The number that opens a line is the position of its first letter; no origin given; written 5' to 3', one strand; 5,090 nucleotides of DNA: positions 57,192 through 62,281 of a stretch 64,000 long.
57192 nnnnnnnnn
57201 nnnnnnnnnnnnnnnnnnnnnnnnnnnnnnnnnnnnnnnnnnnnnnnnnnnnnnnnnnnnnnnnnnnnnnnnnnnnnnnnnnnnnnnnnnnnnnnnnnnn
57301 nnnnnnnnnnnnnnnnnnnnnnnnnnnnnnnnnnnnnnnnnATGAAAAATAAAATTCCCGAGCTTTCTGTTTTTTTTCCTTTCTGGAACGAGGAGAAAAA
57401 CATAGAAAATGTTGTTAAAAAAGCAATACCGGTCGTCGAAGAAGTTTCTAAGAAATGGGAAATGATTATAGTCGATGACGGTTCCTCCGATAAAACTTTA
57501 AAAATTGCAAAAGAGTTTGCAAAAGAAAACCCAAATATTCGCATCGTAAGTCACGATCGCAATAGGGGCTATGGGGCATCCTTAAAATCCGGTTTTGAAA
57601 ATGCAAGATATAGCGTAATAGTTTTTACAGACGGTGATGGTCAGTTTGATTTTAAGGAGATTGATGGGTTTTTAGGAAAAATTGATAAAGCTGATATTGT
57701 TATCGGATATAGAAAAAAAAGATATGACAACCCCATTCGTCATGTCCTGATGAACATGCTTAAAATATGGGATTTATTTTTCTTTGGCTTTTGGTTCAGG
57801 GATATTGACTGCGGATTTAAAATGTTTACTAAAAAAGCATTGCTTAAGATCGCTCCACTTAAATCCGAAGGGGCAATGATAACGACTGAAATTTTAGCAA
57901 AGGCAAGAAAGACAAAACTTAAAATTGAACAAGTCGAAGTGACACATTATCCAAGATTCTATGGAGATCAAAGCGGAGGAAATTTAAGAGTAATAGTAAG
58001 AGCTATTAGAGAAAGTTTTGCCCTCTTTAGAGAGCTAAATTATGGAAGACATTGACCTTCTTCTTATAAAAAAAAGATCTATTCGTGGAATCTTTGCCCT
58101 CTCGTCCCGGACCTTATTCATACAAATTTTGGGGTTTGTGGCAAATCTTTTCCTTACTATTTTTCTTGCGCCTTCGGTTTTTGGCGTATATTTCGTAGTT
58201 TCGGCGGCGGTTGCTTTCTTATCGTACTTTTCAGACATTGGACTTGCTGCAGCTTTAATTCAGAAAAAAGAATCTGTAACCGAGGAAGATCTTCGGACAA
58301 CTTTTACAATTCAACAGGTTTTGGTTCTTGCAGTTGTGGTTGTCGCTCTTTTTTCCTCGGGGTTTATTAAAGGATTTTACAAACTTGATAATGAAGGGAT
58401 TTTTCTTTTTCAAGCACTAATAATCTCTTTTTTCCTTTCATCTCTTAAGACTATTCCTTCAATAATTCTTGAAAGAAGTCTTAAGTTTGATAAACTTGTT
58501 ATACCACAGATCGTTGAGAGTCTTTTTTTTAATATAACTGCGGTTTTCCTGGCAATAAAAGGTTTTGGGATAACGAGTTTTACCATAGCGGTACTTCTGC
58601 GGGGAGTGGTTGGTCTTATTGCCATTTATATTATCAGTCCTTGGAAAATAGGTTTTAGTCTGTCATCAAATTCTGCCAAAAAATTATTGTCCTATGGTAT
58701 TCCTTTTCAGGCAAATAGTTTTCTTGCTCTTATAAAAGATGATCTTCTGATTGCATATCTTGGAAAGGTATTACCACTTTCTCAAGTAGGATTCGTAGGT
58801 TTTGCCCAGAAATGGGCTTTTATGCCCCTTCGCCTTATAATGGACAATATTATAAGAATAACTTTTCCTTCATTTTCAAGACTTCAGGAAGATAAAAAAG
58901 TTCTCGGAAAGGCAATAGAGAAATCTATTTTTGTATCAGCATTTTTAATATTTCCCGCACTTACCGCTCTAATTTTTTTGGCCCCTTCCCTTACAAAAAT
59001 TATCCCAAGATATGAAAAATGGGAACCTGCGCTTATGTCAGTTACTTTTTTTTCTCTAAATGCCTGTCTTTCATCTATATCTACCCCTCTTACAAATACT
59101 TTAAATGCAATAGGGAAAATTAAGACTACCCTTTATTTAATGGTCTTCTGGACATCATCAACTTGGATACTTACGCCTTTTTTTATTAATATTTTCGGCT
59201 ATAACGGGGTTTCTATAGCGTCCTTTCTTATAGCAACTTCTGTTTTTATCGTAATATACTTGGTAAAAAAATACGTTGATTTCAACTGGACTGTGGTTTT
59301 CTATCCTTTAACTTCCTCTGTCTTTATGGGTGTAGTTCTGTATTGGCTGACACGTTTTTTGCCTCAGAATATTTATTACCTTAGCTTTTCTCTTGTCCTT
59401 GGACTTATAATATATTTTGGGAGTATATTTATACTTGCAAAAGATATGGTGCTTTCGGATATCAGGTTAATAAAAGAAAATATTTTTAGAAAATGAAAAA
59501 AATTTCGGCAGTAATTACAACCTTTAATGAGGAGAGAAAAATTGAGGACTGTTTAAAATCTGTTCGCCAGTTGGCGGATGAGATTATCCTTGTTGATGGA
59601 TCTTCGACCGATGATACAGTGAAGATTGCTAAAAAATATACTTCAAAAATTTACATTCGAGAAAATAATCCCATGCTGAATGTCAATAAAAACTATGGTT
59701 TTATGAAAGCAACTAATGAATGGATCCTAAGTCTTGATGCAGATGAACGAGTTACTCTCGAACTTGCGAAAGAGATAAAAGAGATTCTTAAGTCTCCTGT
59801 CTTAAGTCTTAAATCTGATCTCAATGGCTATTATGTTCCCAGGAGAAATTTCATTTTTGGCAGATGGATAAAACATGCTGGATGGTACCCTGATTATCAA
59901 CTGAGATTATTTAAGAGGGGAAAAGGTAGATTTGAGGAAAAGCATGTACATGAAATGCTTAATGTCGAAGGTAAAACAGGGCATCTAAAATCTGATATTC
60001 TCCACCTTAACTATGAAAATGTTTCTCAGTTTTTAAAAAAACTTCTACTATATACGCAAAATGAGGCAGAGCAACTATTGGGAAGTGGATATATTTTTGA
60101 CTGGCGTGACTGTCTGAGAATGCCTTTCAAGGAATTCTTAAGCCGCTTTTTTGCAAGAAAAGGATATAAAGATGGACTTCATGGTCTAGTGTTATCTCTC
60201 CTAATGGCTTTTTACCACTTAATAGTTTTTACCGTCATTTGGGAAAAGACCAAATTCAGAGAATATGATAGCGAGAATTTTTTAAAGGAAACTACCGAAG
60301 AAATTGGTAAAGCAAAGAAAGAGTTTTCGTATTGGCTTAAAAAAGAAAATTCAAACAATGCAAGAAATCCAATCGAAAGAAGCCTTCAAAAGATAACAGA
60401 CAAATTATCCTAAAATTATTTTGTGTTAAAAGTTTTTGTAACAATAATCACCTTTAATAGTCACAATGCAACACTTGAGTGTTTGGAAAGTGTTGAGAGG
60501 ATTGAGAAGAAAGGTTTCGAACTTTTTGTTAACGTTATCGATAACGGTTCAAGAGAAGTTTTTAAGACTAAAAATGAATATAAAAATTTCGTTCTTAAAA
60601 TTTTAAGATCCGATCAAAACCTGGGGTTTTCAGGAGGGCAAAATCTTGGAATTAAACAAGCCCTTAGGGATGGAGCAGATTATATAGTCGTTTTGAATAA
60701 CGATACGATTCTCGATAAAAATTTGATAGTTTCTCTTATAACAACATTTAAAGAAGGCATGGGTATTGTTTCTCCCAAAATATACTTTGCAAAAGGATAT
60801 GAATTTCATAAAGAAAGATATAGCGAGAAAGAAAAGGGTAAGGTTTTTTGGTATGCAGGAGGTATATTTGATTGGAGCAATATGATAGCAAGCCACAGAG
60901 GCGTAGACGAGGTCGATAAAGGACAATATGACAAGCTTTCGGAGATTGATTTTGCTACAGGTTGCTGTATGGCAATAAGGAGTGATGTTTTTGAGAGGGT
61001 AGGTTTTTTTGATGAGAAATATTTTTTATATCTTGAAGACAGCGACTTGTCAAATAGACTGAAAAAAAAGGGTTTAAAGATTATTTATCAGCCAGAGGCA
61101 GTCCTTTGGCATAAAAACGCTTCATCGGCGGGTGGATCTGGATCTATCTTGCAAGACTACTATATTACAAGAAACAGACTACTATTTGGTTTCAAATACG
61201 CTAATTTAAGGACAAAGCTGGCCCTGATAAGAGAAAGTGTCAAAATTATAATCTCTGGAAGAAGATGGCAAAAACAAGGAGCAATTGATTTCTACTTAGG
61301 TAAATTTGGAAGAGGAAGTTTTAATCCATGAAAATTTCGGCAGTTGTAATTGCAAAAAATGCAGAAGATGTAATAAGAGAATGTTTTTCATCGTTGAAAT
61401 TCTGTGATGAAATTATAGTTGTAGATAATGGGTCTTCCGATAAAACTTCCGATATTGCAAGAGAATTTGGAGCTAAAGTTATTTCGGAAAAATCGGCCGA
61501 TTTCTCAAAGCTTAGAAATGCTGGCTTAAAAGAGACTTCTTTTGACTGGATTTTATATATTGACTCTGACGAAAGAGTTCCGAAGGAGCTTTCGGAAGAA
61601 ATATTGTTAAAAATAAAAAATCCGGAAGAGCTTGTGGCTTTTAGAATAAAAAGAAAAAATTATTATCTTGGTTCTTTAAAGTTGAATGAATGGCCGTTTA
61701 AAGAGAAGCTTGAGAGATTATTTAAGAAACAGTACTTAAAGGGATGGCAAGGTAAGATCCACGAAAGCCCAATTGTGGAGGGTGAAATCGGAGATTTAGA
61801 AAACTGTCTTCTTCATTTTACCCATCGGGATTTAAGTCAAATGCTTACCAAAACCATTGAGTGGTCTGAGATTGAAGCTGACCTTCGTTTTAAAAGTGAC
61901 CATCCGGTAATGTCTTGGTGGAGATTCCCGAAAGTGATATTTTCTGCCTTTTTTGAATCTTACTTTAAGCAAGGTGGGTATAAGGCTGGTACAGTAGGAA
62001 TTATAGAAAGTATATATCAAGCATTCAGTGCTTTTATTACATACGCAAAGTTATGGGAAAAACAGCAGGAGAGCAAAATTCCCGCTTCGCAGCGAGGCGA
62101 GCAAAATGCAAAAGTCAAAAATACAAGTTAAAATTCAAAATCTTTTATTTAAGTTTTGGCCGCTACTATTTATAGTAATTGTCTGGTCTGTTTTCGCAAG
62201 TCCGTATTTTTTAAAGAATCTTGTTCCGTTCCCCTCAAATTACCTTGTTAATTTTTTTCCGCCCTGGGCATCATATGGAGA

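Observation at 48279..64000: Large glycosylation cluster: five GT2 enzymes, a Wzx flippase, and six GT-C-type polytopic proteins including two YfhO paralogues and an unknown paralogous pair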

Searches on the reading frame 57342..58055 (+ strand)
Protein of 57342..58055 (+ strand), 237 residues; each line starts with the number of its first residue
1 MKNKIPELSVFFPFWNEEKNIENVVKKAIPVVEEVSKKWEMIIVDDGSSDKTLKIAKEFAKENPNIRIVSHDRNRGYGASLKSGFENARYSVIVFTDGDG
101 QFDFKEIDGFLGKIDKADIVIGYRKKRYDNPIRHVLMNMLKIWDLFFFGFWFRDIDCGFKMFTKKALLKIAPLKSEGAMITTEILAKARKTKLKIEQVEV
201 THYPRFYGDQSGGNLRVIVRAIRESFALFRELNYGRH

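Call 3: search_protein_families(library=pfam, proteins=[window:57342-58055:+], max_evalue=0.01)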
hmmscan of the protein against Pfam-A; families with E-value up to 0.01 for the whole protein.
window:57342-58055:+ (237 aa): 3 families
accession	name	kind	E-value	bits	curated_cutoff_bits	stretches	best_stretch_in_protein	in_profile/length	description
PF00535.33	Glycos_transf_2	-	9.4e-28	97.7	23.3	1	9-137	1-128/168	Glycosyl transferase family 2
PF10111.15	Glyco_tranf_2_2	-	2.3e-08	34.3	27.3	1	9-100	1-92/276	Glycosyltransferase like family 2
PF13641.12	Glyco_tranf_2_3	-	2.6e-05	24.8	27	1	6-99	1-96/230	Glycosyltransferase like family 2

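Call 7: search_protein_families(library=ncbifam, proteins=[window:57342-58055:+], max_evalue=0.01)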
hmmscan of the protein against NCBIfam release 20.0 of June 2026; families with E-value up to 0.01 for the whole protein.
window:57342-58055:+ (237 aa): 26 families (the best 25 are shown)
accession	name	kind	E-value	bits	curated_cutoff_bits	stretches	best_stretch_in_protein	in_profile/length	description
NF047588.1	GlcsyltransPgfSStrep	equivalog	1.1e-20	74.1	500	1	8-173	3-170/308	glycosyltransferase PgfS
NF007986.1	PRK10714.1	equivalog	9.3e-19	67.6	529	1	3-218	3-216/316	undecaprenyl-phosphate 4-deoxy-4-formamido-L-arabinose transferase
TIGR04182.1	glyco_TIGR04182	equivalog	3e-17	62.9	325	1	8-216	2-202/293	S-layer glycoprotein N-glycosyltransferase AglJ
TIGR03937.1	PgaC_IcaA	equivalog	3.6e-17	62.4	422.3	1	3-105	42-141/407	poly-beta-1,6-N-acetyl-D-glucosamine synthase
NF047683.1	TeichurnBiosyTuaG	equivalog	1.8e-14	54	400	1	1-112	1-109/252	teichuronic acid biosynthesis protein TuaG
NF007482.0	PRK10073.1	equivalog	5.7e-14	51.9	423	1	1-102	1-98/334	glycosyltransferase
NF058614.1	PPMAGASynPpgS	equivalog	7e-12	45.2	370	1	10-194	4-188/226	polyprenyl-phospho-N-acetylgalactosaminyl synthase PpgS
NF053739.1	GlytfEpsEBac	equivalog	3.9e-11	42.4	450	1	6-99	1-92/265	glycosyltransferase EpsE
TIGR03965.1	mycofact_glyco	equivalog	6.7e-11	41.7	280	1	4-103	72-168/467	mycofactocin biosynthesis glycosyltransferase MftF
NF041391.1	DPhHxTase_Halo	equivalog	8.9e-11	41.2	375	1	15-171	4-154/213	dolichyl-phosphate hexose transferase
NF010496.0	PRK13915.1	equivalog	9.9e-11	41.3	262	1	7-133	32-160/307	glucosyl-3-phosphoglycerate synthase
TIGR04283.1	glyco_like_mftF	equivalog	1.2e-09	38.1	182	1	8-103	1-86/221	TIGR04283 family arsenosugar biosynthesis glycosyltransferase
NF041875.1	EPS_EpsD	equivalog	1.7e-08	34.2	370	1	8-102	1-92/325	exopolysaccharide biosynthesis glycosyltransferase EpsD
NF038302.1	EPS_HpsE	equivalog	4.7e-08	32.4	300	1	7-100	2-97/307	hormogonium polysaccharide biosynthesis glycosyltransferase HpsE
NF050050.1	ProtGlycPglI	equivalog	1.2e-07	31.5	500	1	6-115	2-109/306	GalNAc(5)-diNAcBac-PP-undecaprenol beta-1,3-glucosyltransferase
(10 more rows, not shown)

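Call 51: search_solved_structures(query=window:57342-58055:+, max_evalue=0.00001)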
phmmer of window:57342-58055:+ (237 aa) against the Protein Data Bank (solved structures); distinct sequences matched with E-value up to 0.00001: 12.
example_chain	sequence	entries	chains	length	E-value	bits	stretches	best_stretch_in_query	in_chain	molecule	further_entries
9bhc_C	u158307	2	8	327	5.7e-16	62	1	5-217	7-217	Undecaprenyl-phosphate 4-deoxy-4-formamido-L-arabinose transferase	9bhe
8vxh_A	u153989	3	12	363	7.5e-16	61.6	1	5-217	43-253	Undecaprenyl-phosphate 4-deoxy-4-formamido-L-arabinose transferase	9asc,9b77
9hwj_A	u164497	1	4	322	1.3e-14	57.5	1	5-165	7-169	Undecaprenyl-phosphate 4-deoxy-4-formamido-L-arabinose transferase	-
5ekp_C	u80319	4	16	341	1.4e-12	50.9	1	3-127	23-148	Uncharacterized glycosyltransferase sll0501 | Glycosyltransferase sll0501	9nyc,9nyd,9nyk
5eke_A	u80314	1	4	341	1.4e-12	50.9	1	3-127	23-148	Uncharacterized glycosyltransferase sll0501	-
9nye_A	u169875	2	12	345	1.4e-12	50.8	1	3-127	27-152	Glycosyltransferase sll0501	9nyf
2z87_A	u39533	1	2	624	4.4e-11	46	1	4-99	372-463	Chondroitin synthase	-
2z86_A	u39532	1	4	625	4.5e-11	45.9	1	4-99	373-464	Chondroitin synthase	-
3bcv_A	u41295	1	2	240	1.3e-10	44.4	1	4-103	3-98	Putative glycosyltransferase protein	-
5mlz_A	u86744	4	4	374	1.1e-08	38.1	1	7-127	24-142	Dolichol monophosphate mannose synthase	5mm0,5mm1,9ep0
6p61_A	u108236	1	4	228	5.6e-08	35.8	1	4-102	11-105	Glycosyltransferase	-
5hea_A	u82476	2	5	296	7e-07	32.2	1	8-101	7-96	Putative glycosyltransferase (GalT1)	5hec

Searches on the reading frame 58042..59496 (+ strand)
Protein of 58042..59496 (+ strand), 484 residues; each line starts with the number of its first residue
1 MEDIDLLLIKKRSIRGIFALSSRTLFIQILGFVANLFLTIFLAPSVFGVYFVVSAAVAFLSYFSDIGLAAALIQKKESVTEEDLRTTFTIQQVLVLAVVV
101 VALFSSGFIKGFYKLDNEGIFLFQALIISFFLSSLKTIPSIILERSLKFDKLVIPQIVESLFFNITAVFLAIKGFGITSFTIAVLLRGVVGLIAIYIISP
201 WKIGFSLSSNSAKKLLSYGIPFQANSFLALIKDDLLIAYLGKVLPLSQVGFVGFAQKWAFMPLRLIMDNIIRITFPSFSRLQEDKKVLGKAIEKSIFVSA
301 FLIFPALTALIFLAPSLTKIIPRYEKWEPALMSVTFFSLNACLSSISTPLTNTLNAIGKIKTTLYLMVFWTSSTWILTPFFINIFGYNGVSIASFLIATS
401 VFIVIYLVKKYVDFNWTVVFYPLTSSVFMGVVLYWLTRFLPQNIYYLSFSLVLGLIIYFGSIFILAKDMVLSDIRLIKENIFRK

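Call 3: search_protein_families(library=pfam, proteins=[window:58042-59496:+], max_evalue=0.01)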
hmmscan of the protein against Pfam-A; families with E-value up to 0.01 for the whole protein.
window:58042-59496:+ (484 aa): 2 families
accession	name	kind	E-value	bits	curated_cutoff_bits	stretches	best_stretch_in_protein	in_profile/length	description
PF13440.11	Polysacc_synt_3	-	2.9e-48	165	23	1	41-321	5-283/293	Polysaccharide biosynthesis protein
PF01943.22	Polysacc_synt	-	1.7e-20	74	28.2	1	14-282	2-274/274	Polysaccharide biosynthesis protein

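Call 7: search_protein_families(library=ncbifam, proteins=[window:58042-59496:+], max_evalue=0.01)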
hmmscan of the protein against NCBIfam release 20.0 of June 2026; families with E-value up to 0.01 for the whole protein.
window:58042-59496:+ (484 aa): 3 families
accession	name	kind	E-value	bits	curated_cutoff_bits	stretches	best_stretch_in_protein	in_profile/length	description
NF007773.0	PRK10459.1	equivalog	9.2e-30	104.1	273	1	20-471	14-473/492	MOP flippase family protein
NF058658.1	Oglyco_Wzx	exception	2.3e-28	99.4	720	1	9-471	6-468/478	O-glycosylation flippase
NF047674.1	TeichurnBiosyTuaB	equivalog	9e-20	71.1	580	1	9-459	4-463/469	teichuronic acid biosynthesis protein TuaB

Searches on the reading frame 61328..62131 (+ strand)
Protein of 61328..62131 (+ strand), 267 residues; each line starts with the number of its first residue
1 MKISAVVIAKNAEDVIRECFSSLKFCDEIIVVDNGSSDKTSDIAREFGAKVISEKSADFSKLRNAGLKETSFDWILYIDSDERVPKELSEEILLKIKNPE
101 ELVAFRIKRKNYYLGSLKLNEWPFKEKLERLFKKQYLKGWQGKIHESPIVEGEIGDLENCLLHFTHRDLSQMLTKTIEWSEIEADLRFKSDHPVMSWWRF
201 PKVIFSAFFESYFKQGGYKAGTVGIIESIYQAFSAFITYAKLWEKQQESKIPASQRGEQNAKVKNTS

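Call 4: search_protein_families(library=pfam, proteins=[window:61328-62131:+], max_evalue=0.01)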
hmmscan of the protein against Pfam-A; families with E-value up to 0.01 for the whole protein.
window:61328-62131:+ (267 aa): 2 families
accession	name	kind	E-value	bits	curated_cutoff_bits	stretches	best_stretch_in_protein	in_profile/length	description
PF00535.33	Glycos_transf_2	-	7.1e-21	75.3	23.3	1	4-133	1-138/168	Glycosyl transferase family 2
PF13704.12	Glyco_tranf_2_4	-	7.2e-05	23.6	27.5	1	11-82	2-82/98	Glycosyl transferase family 2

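Call 35: find_encoding_contigs(protein=window:61328-62131:+, flank=10000, max_places=3)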
Protein window:61328-62131:+ (267 aa): no gene with exactly this product is on record in the collection.

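Call 71: search_solved_structures(query=window:61328-62131:+, max_evalue=0.0001)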
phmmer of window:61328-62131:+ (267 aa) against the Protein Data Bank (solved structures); distinct sequences matched with E-value up to 0.0001: 6.
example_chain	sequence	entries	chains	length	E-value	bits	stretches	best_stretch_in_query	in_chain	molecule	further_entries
22ao_A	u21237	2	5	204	1.2e-16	64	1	3-152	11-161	GmaR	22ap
7msk_A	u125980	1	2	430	2.3e-07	33.6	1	4-84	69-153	Glyco_trans_2-like domain-containing protein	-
7msp_A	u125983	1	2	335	2.1e-06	30.4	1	5-148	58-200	SPbeta prophage-derived glycosyltransferase SunS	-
7msn_A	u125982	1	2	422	3.4e-06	29.8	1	5-148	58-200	SPbeta prophage-derived glycosyltransferase SunS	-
5mlz_A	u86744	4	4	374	3.4e-06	29.8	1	1-128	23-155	Dolichol monophosphate mannose synthase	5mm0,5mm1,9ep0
5tze_C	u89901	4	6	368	7.9e-05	25.3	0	1-93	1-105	Glycosyl transferase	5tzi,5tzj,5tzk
